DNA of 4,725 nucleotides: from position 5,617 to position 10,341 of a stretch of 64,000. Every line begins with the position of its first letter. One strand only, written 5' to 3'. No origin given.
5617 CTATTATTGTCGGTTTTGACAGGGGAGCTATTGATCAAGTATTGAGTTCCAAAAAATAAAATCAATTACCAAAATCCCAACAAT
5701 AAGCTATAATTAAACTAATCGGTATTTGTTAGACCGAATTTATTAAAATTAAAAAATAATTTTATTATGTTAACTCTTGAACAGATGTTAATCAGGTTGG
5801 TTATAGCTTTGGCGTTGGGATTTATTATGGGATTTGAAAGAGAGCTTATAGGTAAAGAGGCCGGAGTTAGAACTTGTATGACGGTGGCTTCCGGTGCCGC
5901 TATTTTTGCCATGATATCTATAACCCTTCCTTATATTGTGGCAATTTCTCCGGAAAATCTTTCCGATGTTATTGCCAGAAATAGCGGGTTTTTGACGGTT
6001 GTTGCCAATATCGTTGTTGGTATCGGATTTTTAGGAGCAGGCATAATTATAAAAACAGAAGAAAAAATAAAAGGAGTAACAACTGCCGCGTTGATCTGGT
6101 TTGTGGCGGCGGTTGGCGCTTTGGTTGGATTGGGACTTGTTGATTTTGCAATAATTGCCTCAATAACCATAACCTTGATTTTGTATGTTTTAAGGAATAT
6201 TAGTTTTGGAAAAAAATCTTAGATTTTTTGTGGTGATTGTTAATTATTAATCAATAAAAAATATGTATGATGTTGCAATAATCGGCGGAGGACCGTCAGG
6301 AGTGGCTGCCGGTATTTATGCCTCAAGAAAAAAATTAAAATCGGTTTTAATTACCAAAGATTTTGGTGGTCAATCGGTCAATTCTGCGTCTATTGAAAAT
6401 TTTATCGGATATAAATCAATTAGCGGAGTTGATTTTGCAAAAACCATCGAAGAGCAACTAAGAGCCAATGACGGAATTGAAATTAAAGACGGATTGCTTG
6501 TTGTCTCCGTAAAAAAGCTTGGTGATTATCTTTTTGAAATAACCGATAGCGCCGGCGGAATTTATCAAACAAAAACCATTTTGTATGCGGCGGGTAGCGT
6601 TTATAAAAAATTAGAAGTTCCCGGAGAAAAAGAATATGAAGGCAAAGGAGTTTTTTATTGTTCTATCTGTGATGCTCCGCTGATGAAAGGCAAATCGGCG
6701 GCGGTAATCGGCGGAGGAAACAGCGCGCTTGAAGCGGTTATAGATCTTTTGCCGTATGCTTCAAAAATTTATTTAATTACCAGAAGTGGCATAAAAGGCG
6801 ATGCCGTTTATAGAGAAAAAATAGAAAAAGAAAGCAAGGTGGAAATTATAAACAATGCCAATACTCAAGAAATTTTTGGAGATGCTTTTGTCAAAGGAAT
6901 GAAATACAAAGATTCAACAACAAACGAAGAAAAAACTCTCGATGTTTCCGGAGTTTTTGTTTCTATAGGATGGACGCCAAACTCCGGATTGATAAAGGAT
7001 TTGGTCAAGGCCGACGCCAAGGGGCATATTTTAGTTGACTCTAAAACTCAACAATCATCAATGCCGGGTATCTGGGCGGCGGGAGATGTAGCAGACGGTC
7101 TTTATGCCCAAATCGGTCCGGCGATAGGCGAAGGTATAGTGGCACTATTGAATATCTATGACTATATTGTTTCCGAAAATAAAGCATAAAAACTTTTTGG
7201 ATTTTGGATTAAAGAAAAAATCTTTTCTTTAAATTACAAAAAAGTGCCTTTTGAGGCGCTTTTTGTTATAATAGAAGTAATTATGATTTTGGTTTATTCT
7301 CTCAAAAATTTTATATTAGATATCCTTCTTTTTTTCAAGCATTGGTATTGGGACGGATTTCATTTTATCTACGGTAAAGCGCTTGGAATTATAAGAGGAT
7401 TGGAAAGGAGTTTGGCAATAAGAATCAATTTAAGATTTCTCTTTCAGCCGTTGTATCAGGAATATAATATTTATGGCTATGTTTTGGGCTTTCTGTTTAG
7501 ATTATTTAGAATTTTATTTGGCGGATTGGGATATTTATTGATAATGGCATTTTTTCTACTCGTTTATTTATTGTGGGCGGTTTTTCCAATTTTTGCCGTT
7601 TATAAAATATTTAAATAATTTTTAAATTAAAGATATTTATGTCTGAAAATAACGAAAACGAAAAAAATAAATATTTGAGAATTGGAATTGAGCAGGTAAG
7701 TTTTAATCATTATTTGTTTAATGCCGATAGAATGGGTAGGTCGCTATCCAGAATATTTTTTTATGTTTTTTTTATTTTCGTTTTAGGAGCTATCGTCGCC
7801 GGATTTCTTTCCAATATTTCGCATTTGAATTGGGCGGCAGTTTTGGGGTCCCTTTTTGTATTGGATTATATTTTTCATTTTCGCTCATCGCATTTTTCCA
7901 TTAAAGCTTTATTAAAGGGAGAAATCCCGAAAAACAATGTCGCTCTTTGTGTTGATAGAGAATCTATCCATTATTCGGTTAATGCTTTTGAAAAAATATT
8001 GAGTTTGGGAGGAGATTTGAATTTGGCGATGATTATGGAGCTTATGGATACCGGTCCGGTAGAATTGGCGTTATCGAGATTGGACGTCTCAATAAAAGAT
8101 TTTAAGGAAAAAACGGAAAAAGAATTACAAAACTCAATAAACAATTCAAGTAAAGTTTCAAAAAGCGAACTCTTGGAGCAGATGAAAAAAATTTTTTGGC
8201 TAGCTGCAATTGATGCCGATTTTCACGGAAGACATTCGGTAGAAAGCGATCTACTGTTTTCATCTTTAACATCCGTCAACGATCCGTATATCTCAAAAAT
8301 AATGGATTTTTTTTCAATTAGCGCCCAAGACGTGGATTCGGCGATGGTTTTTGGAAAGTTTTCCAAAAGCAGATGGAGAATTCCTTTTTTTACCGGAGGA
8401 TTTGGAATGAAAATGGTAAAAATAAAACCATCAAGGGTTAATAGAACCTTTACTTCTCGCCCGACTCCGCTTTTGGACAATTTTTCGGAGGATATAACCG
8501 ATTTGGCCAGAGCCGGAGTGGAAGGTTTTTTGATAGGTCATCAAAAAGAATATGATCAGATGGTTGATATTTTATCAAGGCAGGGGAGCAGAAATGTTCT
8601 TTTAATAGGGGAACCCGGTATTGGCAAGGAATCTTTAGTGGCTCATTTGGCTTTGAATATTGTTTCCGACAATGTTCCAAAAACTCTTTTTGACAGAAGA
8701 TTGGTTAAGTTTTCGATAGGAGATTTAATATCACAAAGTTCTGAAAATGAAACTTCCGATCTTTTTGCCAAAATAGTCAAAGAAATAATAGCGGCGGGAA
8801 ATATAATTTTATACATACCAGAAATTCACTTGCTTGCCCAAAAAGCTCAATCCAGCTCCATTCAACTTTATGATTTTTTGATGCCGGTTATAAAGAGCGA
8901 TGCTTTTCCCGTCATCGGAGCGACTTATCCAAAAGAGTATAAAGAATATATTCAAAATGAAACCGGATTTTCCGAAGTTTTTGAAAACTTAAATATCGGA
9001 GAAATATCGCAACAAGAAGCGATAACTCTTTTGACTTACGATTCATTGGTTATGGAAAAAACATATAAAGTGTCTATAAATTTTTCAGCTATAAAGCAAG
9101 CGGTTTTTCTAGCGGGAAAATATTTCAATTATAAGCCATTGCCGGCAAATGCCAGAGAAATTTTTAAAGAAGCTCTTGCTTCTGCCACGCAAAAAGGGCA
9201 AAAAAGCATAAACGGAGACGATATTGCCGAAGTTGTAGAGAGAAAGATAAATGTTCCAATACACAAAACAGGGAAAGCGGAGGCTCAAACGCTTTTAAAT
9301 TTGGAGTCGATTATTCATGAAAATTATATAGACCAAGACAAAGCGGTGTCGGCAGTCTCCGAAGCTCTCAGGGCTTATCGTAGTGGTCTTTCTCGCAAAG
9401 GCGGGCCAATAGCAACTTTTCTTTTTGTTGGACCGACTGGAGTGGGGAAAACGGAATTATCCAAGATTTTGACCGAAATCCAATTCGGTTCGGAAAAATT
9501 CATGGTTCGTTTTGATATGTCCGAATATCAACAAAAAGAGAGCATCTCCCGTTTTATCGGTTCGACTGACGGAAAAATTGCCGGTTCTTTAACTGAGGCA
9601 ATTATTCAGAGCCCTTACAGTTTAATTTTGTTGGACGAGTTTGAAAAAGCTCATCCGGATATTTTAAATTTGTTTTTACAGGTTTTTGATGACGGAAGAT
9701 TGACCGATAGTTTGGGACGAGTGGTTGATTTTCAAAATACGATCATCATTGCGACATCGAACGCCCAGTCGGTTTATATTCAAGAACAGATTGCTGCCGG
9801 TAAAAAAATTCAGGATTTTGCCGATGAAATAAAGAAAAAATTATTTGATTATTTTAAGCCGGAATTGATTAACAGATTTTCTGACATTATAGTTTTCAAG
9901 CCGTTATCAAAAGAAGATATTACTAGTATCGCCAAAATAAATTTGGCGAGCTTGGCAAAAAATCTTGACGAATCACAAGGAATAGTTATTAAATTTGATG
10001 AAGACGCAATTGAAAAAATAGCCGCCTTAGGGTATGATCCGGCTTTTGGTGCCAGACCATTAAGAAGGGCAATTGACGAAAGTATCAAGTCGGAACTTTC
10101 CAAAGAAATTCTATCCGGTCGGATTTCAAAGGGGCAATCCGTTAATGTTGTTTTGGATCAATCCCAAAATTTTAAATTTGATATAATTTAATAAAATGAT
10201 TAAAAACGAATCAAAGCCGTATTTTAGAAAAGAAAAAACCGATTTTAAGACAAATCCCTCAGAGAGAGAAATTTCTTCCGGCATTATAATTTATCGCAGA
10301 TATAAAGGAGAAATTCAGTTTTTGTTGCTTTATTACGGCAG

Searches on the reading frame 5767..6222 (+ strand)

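Call 8: search_protein_families(library=pfam, proteins=[window:5767-6222:+])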
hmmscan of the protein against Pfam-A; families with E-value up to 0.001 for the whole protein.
window:5767-6222:+ (151 aa): 1 family
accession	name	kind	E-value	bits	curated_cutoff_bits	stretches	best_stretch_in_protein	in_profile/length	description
PF02308.21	MgtC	-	4.8e-31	108.1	31.4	1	11-145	1-118/121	MgtC family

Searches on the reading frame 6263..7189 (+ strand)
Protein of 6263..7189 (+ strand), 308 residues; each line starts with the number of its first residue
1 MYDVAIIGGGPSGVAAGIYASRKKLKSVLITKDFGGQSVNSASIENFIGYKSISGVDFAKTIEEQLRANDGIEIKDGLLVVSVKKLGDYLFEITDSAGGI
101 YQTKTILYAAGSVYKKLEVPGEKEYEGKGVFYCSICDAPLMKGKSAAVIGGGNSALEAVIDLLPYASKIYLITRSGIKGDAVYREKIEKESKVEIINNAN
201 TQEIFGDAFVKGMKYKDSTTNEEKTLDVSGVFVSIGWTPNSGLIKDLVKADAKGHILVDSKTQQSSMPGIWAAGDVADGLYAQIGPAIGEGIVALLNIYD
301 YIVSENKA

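Call 8: search_protein_families(library=pfam, proteins=[window:6263-7189:+])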
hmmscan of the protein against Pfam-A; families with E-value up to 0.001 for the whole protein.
window:6263-7189:+ (308 aa): 6 families
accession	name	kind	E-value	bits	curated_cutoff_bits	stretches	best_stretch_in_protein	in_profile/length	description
PF07992.20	Pyr_redox_2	-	2.4e-36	126.1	26.1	1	2-291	1-291/291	Pyridine nucleotide-disulphide oxidoreductase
PF13738.12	Pyr_redox_3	-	1e-23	84.5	30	1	67-274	91-305/305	Pyridine nucleotide-disulphide oxidoreductase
PF00070.33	Pyr_redox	-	6.3e-10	39.9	22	1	146-214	2-78/82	Pyridine nucleotide-disulphide oxidoreductase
PF00890.30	FAD_binding_2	-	5.4e-06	26.3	20.4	1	3-49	1-49/414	FAD binding domain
PF12831.13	FAD_oxidored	-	2.7e-05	24.1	27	1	3-51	1-50/416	FAD dependent oxidoreductase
PF01266.30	DAO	-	0.00031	20.8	27.9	1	3-42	1-43/353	FAD dependent oxidoreductase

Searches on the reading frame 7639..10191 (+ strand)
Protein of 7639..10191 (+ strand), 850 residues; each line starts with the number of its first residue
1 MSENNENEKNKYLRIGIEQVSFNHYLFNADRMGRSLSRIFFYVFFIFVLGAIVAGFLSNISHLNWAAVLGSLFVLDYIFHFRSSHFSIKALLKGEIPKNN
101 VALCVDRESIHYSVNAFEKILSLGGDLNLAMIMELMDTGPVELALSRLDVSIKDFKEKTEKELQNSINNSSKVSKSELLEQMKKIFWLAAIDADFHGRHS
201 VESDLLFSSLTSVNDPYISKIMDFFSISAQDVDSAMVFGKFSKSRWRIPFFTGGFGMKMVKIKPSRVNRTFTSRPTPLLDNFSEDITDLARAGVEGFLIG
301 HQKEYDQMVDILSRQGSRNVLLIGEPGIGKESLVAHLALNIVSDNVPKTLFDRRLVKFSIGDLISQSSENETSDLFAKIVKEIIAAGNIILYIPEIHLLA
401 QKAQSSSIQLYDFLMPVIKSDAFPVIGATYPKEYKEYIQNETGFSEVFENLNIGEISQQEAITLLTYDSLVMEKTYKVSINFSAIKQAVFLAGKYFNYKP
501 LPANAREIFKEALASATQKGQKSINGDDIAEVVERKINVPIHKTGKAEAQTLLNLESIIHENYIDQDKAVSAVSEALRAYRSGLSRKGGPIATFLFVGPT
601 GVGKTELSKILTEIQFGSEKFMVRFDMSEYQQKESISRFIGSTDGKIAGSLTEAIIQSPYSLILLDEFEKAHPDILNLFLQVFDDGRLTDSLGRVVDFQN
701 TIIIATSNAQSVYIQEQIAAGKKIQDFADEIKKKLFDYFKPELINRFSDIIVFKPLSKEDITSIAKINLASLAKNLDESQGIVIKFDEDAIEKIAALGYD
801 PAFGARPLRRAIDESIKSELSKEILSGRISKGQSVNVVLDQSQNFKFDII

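Call 8: search_protein_families(library=pfam, proteins=[window:7639-10191:+])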
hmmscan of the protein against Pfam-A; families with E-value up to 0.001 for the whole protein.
window:7639-10191:+ (850 aa): 14 families
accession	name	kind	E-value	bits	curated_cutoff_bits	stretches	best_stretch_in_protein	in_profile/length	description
PF07724.20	AAA_2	-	1.6e-50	171.8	27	1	590-749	2-165/166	AAA domain (Cdc48 subfamily)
PF10431.15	ClpB_D2-small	-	1.1e-24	86.6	21.9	1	756-837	1-81/81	C-terminal, D2-small domain, of ClpB protein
PF00004.35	AAA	-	1.5e-18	67.9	21.2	2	595-710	2-111/131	ATPase family associated with various cellular activities (AAA)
PF07728.20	AAA_5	-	7.9e-16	58.8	22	1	594-711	2-125/139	AAA domain (dynein-related subfamily)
PF00158.32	Sigma54_activat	-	2.8e-07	30.8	20.2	1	592-711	23-146/168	Sigma-54 interaction domain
PF20720.3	nSTAND3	-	4.2e-07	30.2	27.2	1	303-345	5-45/155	Novel STAND NTPase 3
PF05729.18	NACHT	-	3.9e-06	27.2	26.7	0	319-351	2-34/167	NACHT domain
PF17871.7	AAA_lid_9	-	1.1e-05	25.7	22.8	1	457-524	1-68/104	AAA lid domain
PF13191.12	AAA_16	-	1.4e-05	26.1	32.6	0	299-344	3-51/167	AAA ATPase domain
PF13401.12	AAA_22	-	1.4e-05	25.8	27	0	595-685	9-110/130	AAA domain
PF12775.13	AAA_7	-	0.00011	22.2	25.8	0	593-646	35-88/181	P-loop containing dynein motor region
PF05496.18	RuvB_N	-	0.00012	22.4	27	0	561-613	7-55/159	Holliday junction DNA helicase RuvB P-loop domain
PF05673.19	DUF815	-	0.00027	20.6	23.8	0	312-343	48-79/249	Protein of unknown function (DUF815)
PF03193.22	RsgA_GTPase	-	0.00048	20.4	30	0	286-338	76-127/174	RsgA GTPase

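Call 91: find_encoding_contigs(protein=window:7639-10191:+, flank=100, max_places=10)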
Protein window:7639-10191:+ (850 aa): 8 contigs read that carry it; 3 places shown.
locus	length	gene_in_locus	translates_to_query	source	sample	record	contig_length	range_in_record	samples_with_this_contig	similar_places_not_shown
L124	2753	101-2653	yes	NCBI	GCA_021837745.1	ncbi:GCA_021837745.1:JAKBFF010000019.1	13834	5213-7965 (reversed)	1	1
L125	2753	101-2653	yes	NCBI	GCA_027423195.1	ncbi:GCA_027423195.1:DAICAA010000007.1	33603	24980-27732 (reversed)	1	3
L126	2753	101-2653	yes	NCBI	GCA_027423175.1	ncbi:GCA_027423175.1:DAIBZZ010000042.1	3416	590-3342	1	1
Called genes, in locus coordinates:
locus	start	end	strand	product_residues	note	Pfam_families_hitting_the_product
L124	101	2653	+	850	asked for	PF00158:Sigma54_activat (faint), PF05729:NACHT (faint), PF00004:AAA (weak), PF17871:AAA_lid_9 (weak), PF00004:AAA, PF07724:AAA_2, PF07728:AAA_5, PF10431:ClpB_D2-small, +3 more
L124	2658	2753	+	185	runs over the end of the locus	PF00293:NUDIX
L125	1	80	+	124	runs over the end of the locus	-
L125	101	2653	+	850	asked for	PF00158:Sigma54_activat (faint), PF05729:NACHT (faint), PF00004:AAA (weak), PF17871:AAA_lid_9 (weak), PF00004:AAA, PF07724:AAA_2, PF07728:AAA_5, PF10431:ClpB_D2-small, +3 more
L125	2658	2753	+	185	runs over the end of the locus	PF00293:NUDIX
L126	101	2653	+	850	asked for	PF00158:Sigma54_activat (faint), PF05729:NACHT (faint), PF00004:AAA (weak), PF17871:AAA_lid_9 (weak), PF00004:AAA, PF07724:AAA_2, PF07728:AAA_5, PF10431:ClpB_D2-small, +3 more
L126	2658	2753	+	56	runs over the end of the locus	?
